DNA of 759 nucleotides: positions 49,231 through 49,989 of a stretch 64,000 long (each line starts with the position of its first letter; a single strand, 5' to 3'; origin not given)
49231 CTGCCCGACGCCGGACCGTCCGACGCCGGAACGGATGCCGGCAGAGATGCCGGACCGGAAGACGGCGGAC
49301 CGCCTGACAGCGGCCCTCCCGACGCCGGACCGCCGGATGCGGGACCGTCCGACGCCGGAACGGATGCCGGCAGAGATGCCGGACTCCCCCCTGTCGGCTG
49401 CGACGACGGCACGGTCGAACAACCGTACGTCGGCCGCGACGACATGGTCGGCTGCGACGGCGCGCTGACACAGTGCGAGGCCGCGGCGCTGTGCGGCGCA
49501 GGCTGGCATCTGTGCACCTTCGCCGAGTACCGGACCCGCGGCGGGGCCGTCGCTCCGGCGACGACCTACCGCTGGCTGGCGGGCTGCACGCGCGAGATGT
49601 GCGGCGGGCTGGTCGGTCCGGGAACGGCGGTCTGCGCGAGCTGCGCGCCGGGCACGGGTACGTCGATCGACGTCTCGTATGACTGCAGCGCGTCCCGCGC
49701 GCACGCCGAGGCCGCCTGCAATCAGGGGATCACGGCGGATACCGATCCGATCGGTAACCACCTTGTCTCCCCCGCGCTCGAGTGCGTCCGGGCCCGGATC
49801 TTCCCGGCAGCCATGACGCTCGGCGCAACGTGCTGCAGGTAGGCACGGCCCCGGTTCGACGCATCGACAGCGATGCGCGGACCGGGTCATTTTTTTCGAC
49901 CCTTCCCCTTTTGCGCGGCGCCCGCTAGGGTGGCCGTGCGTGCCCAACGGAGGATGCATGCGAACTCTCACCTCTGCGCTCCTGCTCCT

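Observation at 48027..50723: Three tandem, independently transcribed paralogous lipoproteins with a novel ~150-aa 12-Cys domain ending 'ATCCR'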

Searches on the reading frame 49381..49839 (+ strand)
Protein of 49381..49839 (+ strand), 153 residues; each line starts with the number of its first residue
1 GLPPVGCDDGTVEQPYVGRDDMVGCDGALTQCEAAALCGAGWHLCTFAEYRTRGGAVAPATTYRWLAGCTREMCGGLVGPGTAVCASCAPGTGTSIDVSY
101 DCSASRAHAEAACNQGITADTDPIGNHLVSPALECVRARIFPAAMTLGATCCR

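Call 8: find_homologous_proteins(query=window:49381-49839:+, max_evalue=0.001)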
Query window:49381-49839:+ (153 aa): 4 proteins with E <= 0.001 among 53 candidates.
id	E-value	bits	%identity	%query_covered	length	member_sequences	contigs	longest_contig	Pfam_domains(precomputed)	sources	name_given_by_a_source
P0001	5.2e-69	249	73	98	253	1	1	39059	-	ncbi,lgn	-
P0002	4.4e-44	168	59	99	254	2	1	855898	-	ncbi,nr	ncbi:hypothetical protein EPO33_02800 [Patescibacteria group bacterium]|nr:MAG: hypothetical protein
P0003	5.8e-35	139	52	97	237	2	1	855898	-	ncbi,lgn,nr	ncbi:hypothetical protein EPO33_02810 [Patescibacteria group bacterium]|nr:MAG: hypothetical protein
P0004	8.6e-28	115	46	99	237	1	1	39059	-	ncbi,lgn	-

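Call 11: find_encoding_contigs(protein=P0001, flank=10000, max_places=4)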
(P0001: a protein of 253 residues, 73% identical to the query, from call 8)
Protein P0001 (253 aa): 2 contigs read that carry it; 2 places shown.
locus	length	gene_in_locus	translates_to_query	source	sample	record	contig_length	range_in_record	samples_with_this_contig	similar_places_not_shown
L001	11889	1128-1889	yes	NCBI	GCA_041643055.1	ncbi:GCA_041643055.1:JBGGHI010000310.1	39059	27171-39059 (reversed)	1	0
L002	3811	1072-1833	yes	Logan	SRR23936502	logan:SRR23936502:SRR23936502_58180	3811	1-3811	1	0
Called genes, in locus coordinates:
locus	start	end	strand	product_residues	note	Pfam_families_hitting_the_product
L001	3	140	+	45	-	?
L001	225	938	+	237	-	-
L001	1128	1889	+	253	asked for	-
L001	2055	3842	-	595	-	-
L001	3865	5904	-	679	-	PF14885:GHL15, PF13517:FG-GAP_3 (weak)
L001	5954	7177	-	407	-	PF13439:Glyco_transf_4, PF13579:Glyco_trans_4_4, PF00534:Glycos_transf_1, PF13692:Glyco_trans_1_4, PF13524:Glyco_trans_1_2 (weak)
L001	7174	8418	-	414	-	PF13439:Glyco_transf_4, PF13579:Glyco_trans_4_4, PF20706:GT4-conflict (weak), PF00534:Glycos_transf_1, PF13692:Glyco_trans_1_4, PF13524:Glyco_trans_1_2 (weak)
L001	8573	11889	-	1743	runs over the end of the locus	PF11617:Cu-binding_MopE (faint)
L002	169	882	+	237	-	-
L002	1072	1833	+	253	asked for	-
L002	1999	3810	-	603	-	?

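Call 15: search_protein_representatives(protein=window:49381-49839:+)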
Query: 153 residues. Proteins with E-value up to 0.001 (for the whole library): 218; up to 1e-10: 42; up to 1e-30: 4. The best 150 are listed.
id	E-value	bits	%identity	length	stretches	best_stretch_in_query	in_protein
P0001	1.7e-69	249.3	73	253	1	1-153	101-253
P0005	7.2e-40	152.9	56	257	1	3-153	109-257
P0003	1.9e-35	138.6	53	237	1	5-153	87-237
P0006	6.7e-34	133.5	49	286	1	1-153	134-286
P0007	5.5e-30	120.8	46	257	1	3-153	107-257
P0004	2.7e-28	115.3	45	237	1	2-153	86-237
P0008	3.5e-27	111.7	46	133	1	22-152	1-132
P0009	6.4e-27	110.8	48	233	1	6-153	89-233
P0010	1.5e-26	109.6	46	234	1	1-153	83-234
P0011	3.8e-25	105.0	46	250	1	5-153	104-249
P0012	1.5e-24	103.1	42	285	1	3-153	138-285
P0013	3.0e-24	102.1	44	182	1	5-153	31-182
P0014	3.4e-22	95.4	47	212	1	1-152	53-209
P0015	4.1e-21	91.9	42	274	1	2-153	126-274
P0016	4.4e-21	91.8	43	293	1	6-152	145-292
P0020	3.6e-20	88.9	38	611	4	3-97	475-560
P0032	1.9e-15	73.5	41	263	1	3-152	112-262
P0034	6.5e-15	71.8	39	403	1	5-153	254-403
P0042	2.8e-11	59.9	38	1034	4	4-90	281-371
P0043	7.0e-11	58.6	32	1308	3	18-119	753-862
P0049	1.8e-09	54.0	36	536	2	6-151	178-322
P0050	2.0e-09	53.9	39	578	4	2-52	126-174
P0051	2.5e-09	53.6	38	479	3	3-94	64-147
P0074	8.9e-08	48.6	32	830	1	4-151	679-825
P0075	9.3e-08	48.5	38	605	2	6-130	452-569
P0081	2.8e-07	46.9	40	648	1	6-104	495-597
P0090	3.8e-07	46.5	37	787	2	21-97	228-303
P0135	1.2e-05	41.6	38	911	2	3-67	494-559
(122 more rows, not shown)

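Call 19: search_protein_families(library=pfam, proteins=[P0020, P0042, P0043, P0049, P0074, P0034, P0090, P0135, P0081, P0075], max_evalue=0.01)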
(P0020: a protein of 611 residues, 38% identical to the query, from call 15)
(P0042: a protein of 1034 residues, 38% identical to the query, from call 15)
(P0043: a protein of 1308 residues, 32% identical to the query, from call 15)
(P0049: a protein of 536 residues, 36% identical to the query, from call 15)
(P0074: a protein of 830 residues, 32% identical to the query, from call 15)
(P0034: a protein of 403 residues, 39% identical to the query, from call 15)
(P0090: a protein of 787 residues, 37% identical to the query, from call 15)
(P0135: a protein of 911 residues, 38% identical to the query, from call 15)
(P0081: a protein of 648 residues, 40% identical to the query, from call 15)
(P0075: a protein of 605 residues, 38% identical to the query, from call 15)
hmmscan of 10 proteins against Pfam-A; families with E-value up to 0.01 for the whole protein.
P0020 (611 aa): 1 family
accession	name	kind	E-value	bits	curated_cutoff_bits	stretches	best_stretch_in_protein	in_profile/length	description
PF07202.18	Tcp10_C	-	0.00029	20.9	36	0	202-214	10-22/35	T-complex protein 10 C-terminus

P0042 (1034 aa): 5 families
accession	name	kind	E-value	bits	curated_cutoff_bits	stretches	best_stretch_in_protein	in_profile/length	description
PF00144.29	Beta-lactamase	-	1.3e-24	87.4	27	1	536-853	10-312/329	Beta-lactamase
PF00754.31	F5_F8_type_C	-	1.4e-05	25.6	28.2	1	895-952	2-56/127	F5/8 type C domain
PF07202.18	Tcp10_C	-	0.00028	20.9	36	0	151-163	10-22/35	T-complex protein 10 C-terminus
PF24607.1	CBM_AftD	-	0.00037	20.6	27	1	906-958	17-72/149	Arabinofuranosyltransferase D, third carbohydrate binding module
PF22633.2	F5_F8_type_C_2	-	0.0004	21.4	27.8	1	909-970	1-58/91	NedA-like, galactose-binding domain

P0043 (1308 aa): 1 family
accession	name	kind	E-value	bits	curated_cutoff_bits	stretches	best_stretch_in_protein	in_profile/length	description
PF01551.29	Peptidase_M23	-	5.1e-21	75.1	28.7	1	45-138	11-96/96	Peptidase family M23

P0049 (536 aa): 2 families
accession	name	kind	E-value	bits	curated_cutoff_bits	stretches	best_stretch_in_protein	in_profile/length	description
PF07963.17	N_methyl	-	3.6e-07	29.9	21.2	1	2-23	4-25/27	Prokaryotic N-terminal methylation motif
PF18911.6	PKD_4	-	1.1e-05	25.8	27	1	335-392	22-78/85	PKD domain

P0074 (830 aa): 1 family
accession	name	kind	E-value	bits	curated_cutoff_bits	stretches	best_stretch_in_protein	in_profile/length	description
PF01551.29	Peptidase_M23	-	1.4e-12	48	28.7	1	69-164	2-86/96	Peptidase family M23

P0034 (403 aa): 0 families

P0090 (787 aa): 3 families
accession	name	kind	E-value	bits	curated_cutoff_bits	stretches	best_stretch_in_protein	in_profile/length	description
PF07963.17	N_methyl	-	2.4e-07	30.5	21.2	1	39-62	4-27/27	Prokaryotic N-terminal methylation motif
PF17210.9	SdrD_B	-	1.2e-06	29.1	29.7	1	525-601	5-78/112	SdrD B-like domain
PF16732.10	ComP_DUS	-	0.00023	22.4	27.3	1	69-126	5-61/87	Type IV minor pilin ComP, DNA uptake sequence receptor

P0135 (911 aa): 8 families
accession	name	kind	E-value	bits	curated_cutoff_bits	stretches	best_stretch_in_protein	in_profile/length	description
PF08309.17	LVIVD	-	1.2e-32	111.3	20.2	4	252-288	6-42/42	LVIVD repeat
PF21547.3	TTI1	-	5e-08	33.2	27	0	208-239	37-68/90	TELO2-interacting protein 1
PF07963.17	N_methyl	-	2.9e-06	27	21.2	1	3-24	5-26/27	Prokaryotic N-terminal methylation motif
PF10282.15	Lactonase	-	1e-05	25.4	21.7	0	197-321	185-324/344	Lactonase, 7-bladed beta-propeller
PF05694.17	SBP56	-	2.6e-05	23.7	34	0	300-335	316-351/453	56kDa selenium binding protein (SBP56)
PF08334.16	T2SSG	-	0.00028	21.4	21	1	32-106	4-88/108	Type II secretion system (T2SS), protein G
PF04509.17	CheC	-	0.00083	19.7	22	0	222-234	22-35/38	CheC-like family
PF09826.15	Beta_propel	-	0.0079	15.5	22.4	0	257-393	21-130/495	Beta propeller domain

P0081 (648 aa): 0 families

P0075 (605 aa): 6 families
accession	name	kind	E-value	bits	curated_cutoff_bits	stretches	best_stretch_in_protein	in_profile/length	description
PF12947.13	EGF_3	-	1.2e-30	105.9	28.5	5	253-288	1-34/36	EGF domain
PF07645.21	EGF_CA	-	2.6e-22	79.2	27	4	159-193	1-35/43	Calcium-binding EGF domain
PF12662.13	cEGF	-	1.4e-20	73.3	26.6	4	228-252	1-24/24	Complement Clr-like EGF-like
PF00008.33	EGF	-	6.8e-13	49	21.5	2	265-286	10-31/32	EGF-like domain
PF12661.13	hEGF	-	2.2e-08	34.7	29.3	3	125-146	1-22/22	Human growth factor-like EGF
PF14670.12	FXa_inhibition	-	9.9e-05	22.9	33.4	1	265-284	10-28/36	Coagulation Factor Xa inhibitory site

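Call 23: search_solved_structures(query=A2, max_evalue=10, show_alignments=2)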
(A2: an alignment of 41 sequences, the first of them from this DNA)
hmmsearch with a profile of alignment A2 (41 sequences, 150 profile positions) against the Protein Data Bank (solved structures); distinct sequences matched with E-value up to 10: 3.
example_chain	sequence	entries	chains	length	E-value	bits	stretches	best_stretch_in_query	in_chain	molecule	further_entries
3o6b_B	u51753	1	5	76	0.76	13.4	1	54-104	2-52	Cell division control protein 53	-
3o2p_E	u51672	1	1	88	0.81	13.3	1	53-104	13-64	Cell division control protein 53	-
1zjq_A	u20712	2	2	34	1.2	12.7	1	20-46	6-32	Jingzhaotoxin-VII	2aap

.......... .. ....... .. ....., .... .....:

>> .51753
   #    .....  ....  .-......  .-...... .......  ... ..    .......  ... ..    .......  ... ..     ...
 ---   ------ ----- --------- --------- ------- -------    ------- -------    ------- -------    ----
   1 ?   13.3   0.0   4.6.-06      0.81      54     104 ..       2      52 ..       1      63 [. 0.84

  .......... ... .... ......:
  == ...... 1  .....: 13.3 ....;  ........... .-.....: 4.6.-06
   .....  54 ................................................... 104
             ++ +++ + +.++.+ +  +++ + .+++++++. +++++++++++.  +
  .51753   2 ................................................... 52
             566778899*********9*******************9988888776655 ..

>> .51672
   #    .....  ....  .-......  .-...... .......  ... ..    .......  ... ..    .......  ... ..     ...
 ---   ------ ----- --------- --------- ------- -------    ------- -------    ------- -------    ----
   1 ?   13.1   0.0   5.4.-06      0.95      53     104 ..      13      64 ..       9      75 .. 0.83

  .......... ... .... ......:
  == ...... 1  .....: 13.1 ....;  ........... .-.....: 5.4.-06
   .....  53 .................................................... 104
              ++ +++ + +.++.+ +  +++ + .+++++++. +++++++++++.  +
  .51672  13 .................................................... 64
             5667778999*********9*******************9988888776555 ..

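Call 24: find_homologous_proteins(query=A2, max_evalue=0.00001)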
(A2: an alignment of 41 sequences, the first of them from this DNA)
Query A2 (41 sequences) (153 aa, profile of the alignment): 27 proteins with E <= 0.00001 among 1588 candidates.
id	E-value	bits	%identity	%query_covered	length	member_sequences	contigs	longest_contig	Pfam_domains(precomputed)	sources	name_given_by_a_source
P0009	5.7e-45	171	45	99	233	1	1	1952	-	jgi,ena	-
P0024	7.7e-45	171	40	100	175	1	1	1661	-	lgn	-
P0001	8.5e-45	171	73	98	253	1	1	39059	-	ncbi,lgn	-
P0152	1.4e-44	170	100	100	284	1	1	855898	-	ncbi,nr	ncbi:hypothetical protein EPO33_02805 [Patescibacteria group bacterium]|nr:MAG: hypothetical protein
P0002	4.1e-44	169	59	99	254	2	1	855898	-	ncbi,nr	ncbi:hypothetical protein EPO33_02800 [Patescibacteria group bacterium]|nr:MAG: hypothetical protein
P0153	1.3e-43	167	47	100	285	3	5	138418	-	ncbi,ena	-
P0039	5.9e-42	162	37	96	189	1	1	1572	-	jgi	jgi:hypothetical protein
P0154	9.3e-42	161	41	98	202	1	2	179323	-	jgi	jgi:hypothetical protein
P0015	9.4e-42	161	40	100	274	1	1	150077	-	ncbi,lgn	-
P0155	5.1e-41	158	40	100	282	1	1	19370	-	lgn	-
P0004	5.6e-41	158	46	99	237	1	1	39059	-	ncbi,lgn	-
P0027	1.9e-40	157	39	99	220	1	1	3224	-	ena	-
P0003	3.6e-40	156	52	97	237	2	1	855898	-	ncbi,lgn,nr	ncbi:hypothetical protein EPO33_02810 [Patescibacteria group bacterium]|nr:MAG: hypothetical protein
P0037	2.3e-39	153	43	75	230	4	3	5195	-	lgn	-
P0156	2.4e-39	153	42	97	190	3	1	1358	-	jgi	jgi:hypothetical protein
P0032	9.0e-33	132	45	75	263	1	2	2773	-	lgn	-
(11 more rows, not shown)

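Call 27: find_related_loci(query=A3, collection=genome_contigs, flank=6000)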
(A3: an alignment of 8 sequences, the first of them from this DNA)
Query A3 (153 aa) in genome_contigs; peptide patterns used: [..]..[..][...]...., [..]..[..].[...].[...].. (x = any residue, [..] = any of these).
161 stretches matched a pattern; 6 encode a relative of the query (tblastn E <= 1e-3); 6 distinct loci.
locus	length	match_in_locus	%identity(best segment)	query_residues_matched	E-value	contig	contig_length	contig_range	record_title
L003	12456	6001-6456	45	1-153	4e-32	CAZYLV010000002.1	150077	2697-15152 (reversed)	MAG TPA_asm: uncultured Gammaproteobacteria bacterium isolate SRP323723_co1_106 genome assembly, contig: NODE_84_length_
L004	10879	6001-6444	44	7-152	2e-30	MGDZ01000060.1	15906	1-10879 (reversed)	MAG: Candidatus Uhrbacteria bacterium RIFCSPHIGHO2_02_FULL_57_19 rifcsphigho2_02_scaffold_6592, whole genome shotgun seq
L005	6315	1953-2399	37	5-153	6e-17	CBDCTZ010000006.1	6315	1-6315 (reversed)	MAG: Polyangiaceae bacterium isolate 4c7673ea-cc67-4993-aab5-aed0b62f3259 genome assembly, contig: contig_6, whole genom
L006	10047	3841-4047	46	5-67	8e-11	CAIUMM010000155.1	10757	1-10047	MAG: uncultured proteobacterium isolate Ki3-D2_bin-0965 genome assembly, contig: bin-0965:155/236, whole genome shotgun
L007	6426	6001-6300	43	20-117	5e-10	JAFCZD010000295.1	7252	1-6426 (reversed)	MAG: Deltaproteobacteria bacterium isolate AB_03_Bin_128 AB_03_Bin_128_scaffold_16748, whole genome shotgun sequence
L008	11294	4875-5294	30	7-153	3e-9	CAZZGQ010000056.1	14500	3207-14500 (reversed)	MAG TPA_asm: uncultured Elusimicrobia sp. isolate SRP272529_co2_26 genome assembly, contig: NODE_7293_length_14500_cov_1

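Call 32: predict_structure(alignment_id=A2)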
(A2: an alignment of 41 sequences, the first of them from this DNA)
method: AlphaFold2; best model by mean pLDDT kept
length: 153 residues; sequences in the alignment: 41
mean_pLDDT: 94.7   pTM: 0.89
mean pLDDT of the five models: 94.7, 94.4, 94.3, 94.3, 94.0
residues with pLDDT >= 90: 133; 70-90: 17; 50-70: 2; < 50: 1
segments of 3 or more residues with pLDDT < 50: none
pLDDT, mean of each block of 10 residues (from residue 1): 77 90 97 98 97 92 98 94 96 98 95 98 97 96 98 97
secondary structure, 60 per line:
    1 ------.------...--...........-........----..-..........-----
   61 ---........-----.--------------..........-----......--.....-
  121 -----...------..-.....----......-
elements in order: E14-16 E19-29 H31-37 H47-55 E64-71 E92-101 E107-112 E115-119 E126-128 E138-142 E147-152

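Call 39: fold_search(model_id=the predicted structure, library=pdb)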
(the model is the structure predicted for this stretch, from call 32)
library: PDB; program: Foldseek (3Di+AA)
matches with E <= 10: 30; with E <= 0.001: 0
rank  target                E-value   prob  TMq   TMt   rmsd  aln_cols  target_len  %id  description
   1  5thp_B                9.4e-01  0.35  0.39  0.48   8.9       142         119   10  Rhodocetin in complex with the integrin alpha2-A domain (released 2017-08-02)
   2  2pf5_D                2.3e+00  0.11  0.31  0.45   9.2       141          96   13  Crystal Structure of the Human TSG-6 Link Module (released 2007-06-26)
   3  2pf5_C                2.3e+00  0.08  0.25  0.39  12.9       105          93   19  Crystal Structure of the Human TSG-6 Link Module (released 2007-06-26)
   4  5lzw_ii               2.4e+00  0.02  0.18  0.11  12.4       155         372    8  Structure of the mammalian rescue complex with Pelota and Hbs1l assembled on a truncated mRNA. (released 2016-11-30)
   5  1hq8                  3.1e+00  0.06  0.28  0.33   9.0       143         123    8  CRYSTAL STRUCTURE OF THE MURINE NK CELL-ACTIVATING RECEPTOR NKG2D AT 1.95 A (released 2001-03-07)
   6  3ubu_B                3.2e+00  0.13  0.37  0.43   8.9       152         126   11  Crystal structure of agkisacucetin, a GpIb-binding snaclec (snake C-type lectin) that inhibits platelet (released 2012-04-11)
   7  2w5f_B                3.2e+00  0.01  0.16  0.07  12.6       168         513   10  High resolution crystallographic structure of the Clostridium thermocellum N-terminal endo-1,4-beta-D-xylanase 10B (Xy (released 2010-01-19)
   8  1mpu                  4.0e+00  0.07  0.36  0.41  10.5       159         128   11  Crystal Structure of the free human NKG2D immunoreceptor (released 2003-04-15)
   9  2pf5_B                4.5e+00  0.14  0.25  0.39   2.7        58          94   21  Crystal Structure of the Human TSG-6 Link Module (released 2007-06-26)
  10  3whd_A                4.5e+00  0.13  0.43  0.45   7.4       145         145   14  C-type lectin, human MCL (released 2013-10-23)
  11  4g9a_C                4.5e+00  0.08  0.36  0.41   7.5       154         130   12  Crystal structure of calcium2+-bound wild-type CD23 lectin domain (released 2013-06-26)
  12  8yf8_C                4.5e+00  0.01  0.14  0.10  13.3       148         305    9  Cryo-EM structure of Dragon Grouper nervous necrosis virus-like particle at pH5.0 (3.52A) (released 2024-08-14)
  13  2wys_B                5.4e+00  0.01  0.12  0.06  15.1       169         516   10  High resolution crystallographic structure of the Clostridium thermocellum N-terminal endo-1,4-beta-D-xylanase 10B (Xy (released 2010-08-25)
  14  3zja                  6.0e+00  0.01  0.13  0.16  15.1       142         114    6  The crystal structure of a Cu(I) metallochaperone from Streptomyces lividans (released 2014-01-29)
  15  2n32_MODEL_1_A        6.0e+00  0.01  0.10  0.12  11.6        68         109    4  NMR solution structure of the N-terminal domain of NisI, a lipoprotein from Lactococcus lactis which confers i (released 2015-10-21)
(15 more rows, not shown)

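Call 40: search_protein_families(library=pfam, alignment_id=A2, max_evalue=10)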
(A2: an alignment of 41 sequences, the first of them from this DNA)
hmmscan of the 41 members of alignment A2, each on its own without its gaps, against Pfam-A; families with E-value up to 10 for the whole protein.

A. member 1, seq(153 aa): 0 families

B. families by the number of members that match (of 41 scanned): 3 families
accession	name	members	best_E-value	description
PF07740.17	Toxin_12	1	0.15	Ion channel inhibitory toxin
PF02562.22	PhoH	1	0.38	PhoH-like protein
PF19052.5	BRINP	1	9.9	BMP/retinoic acid-inducible neural-specific protein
